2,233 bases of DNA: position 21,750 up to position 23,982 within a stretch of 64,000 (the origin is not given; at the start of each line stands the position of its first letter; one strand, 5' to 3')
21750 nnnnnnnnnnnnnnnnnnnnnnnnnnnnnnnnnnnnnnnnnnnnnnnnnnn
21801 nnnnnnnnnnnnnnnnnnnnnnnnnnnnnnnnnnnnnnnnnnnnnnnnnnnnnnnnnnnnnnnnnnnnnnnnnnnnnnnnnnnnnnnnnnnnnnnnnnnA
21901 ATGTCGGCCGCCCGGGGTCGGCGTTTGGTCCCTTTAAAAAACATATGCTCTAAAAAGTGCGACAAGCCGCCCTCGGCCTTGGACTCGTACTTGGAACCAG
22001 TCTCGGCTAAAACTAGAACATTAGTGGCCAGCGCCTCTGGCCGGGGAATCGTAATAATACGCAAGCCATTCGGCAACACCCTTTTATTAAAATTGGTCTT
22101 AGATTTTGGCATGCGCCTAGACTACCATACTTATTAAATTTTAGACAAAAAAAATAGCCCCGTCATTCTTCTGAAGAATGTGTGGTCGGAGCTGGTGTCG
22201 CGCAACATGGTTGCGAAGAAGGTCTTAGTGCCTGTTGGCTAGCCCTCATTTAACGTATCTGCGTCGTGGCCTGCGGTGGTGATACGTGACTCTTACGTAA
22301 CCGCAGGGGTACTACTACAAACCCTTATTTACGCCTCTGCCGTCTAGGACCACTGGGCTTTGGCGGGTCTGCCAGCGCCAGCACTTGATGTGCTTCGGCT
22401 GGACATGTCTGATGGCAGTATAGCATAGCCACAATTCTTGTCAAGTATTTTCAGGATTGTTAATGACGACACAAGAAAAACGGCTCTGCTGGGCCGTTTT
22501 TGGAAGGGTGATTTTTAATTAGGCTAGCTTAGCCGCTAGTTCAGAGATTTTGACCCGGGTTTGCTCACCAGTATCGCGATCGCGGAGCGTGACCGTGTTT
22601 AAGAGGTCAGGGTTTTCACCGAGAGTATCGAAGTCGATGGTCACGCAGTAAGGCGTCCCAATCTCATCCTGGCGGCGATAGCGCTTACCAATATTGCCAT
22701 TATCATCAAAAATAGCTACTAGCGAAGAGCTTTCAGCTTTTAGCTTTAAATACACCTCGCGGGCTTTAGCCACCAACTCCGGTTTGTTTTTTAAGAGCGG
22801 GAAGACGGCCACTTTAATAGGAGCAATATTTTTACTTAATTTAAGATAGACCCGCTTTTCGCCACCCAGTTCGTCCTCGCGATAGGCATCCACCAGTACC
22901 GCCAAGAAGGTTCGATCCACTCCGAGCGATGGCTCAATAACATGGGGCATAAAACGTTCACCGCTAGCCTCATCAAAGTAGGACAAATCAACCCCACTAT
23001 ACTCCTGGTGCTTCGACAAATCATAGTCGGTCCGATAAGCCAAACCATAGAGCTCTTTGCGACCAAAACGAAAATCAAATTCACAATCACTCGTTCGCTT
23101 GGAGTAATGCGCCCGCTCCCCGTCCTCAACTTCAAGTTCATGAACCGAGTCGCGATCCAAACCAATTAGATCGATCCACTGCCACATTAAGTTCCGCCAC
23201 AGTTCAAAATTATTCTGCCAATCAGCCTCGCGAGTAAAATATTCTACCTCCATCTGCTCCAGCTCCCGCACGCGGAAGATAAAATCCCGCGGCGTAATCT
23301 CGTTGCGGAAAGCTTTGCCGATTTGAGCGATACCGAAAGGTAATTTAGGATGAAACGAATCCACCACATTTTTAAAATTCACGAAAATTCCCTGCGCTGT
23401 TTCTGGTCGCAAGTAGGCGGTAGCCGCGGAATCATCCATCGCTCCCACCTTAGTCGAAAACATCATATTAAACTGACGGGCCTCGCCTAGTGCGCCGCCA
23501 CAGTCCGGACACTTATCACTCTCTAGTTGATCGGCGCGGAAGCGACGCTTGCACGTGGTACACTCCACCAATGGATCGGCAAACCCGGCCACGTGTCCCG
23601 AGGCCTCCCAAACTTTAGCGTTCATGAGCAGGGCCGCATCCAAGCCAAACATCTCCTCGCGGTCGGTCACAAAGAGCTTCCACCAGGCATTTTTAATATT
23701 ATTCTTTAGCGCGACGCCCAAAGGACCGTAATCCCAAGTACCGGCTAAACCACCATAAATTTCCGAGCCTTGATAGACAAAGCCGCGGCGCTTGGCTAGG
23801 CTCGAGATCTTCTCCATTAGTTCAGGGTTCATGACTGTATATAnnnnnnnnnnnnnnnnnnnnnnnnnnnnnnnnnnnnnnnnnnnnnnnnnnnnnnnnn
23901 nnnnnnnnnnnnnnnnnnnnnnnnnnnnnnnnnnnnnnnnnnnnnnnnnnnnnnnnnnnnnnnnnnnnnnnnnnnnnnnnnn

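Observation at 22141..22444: Promoter-to-terminator bounded ~270 nt RNA with no ORF between glyQS and the M16 peptidase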

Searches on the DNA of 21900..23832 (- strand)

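Call 4: search_rna_families(source=window, start=21900, end=22700, threshold=evalue, max_evalue=10, show_alignments=5)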
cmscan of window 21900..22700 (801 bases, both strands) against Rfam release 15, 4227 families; matches with E-value up to 10: 1.
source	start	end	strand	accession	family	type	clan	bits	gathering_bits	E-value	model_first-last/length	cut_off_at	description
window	22566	22634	+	RF01497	ALIL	Cis-reg;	-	11.2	50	3.1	1-117/117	no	ALIL pseudoknot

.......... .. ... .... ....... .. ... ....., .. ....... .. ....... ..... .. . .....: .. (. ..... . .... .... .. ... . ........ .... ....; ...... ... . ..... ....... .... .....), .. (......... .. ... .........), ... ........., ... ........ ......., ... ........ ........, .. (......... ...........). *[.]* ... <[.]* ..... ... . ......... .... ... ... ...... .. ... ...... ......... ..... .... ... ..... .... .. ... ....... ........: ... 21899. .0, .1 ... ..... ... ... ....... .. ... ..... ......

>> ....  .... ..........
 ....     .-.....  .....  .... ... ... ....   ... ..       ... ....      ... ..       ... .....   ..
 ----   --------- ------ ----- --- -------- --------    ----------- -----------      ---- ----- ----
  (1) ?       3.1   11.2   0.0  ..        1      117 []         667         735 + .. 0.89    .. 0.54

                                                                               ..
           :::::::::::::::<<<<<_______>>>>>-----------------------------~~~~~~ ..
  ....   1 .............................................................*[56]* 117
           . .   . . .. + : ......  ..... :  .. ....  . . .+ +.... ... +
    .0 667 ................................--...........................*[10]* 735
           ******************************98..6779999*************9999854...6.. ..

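Call 15: search_rna_families(sources=[L002, L009, L018, L036, L046, L053, L054, L056, L058, L069, L070, L071, L074, L077, L078, L080], threshold=gathering)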
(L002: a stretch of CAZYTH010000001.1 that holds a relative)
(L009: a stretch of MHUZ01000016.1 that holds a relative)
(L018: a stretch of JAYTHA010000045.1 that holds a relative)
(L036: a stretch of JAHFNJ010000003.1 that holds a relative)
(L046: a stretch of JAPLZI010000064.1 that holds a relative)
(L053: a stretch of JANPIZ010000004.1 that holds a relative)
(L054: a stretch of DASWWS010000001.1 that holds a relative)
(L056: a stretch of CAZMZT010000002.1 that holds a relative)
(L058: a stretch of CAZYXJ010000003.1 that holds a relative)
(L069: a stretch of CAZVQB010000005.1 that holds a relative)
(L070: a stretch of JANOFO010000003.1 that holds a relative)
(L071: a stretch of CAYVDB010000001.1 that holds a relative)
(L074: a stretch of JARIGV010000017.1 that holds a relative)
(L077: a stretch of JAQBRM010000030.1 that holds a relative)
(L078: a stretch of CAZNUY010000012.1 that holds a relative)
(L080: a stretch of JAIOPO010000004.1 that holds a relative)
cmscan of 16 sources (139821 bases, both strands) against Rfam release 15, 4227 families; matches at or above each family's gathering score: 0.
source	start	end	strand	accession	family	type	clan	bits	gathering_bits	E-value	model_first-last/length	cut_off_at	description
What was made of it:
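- Tried and rejected: Rfam on 16 related loci gave 0 hits (call 15).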

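Call 40: search_dna_similar(query=window:22113-22518:-, collection=phages, mode=distant, max_evalue=0.01)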
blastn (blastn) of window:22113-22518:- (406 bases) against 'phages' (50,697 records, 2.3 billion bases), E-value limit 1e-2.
No match.

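Call 41: search_dna_similar(query=window:22113-22518:-, collection=plasmids, mode=distant, max_evalue=0.01)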
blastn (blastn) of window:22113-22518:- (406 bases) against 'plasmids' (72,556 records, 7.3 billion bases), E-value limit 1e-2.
Records with a match: 1; places in all: 1; records where one place covers at least 80% of the query: 0.
Best place of each record, by identity: 80-90% 1.
By first word of the organism name: Acinetobacter 1.
By predicted mobility (MOB-suite, as given by PLSDB): mobilizable 1.
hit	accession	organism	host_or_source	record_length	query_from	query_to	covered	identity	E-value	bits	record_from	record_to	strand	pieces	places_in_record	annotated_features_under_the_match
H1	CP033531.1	Acinetobacter pittii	Homo sapiens,Bacterial culture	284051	354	392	10%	87.2%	9e-3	49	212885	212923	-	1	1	none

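Call 66: search_rna_families(source=window, start=22141, end=22415, threshold=evalue, max_evalue=10, show_alignments=4)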
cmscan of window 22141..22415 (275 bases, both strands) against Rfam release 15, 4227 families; matches with E-value up to 10: 0.
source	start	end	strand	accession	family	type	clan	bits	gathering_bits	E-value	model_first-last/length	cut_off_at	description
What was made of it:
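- On tmRNA: Rfam has no hit at E<=10 (call 66).
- On SRP RNA (small or large bacterial): No Rfam hit at E<=10 (call 66).
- Closest known: 6S RNA. Different: There is no Rfam match at E<=10 (call 66).
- There is no Rfam cis-regulatory hit at E<=10 (call 66).
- Tried and rejected: Rfam in E-value mode gave no hit in the unit when run on 801 nt (one hit, ALIL, E 3.1, on the opposite strand inside glyQS) and none at all when run on 275 nt (calls 4, 66).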

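Call 68: build_rna_model(alignment_id=A3)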
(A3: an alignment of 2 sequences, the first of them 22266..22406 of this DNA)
Model R1 built from alignment A3 (2 sequences, 141 columns); structure: RNAalifold consensus.
model positions 141; base pairs 39; branch points 2; effective number of sequences 0.69; information 0.591 bits per position. Calibrated on 0.2 Mb of random sequence (short: E-values are rough).
structure used (alignment columns):
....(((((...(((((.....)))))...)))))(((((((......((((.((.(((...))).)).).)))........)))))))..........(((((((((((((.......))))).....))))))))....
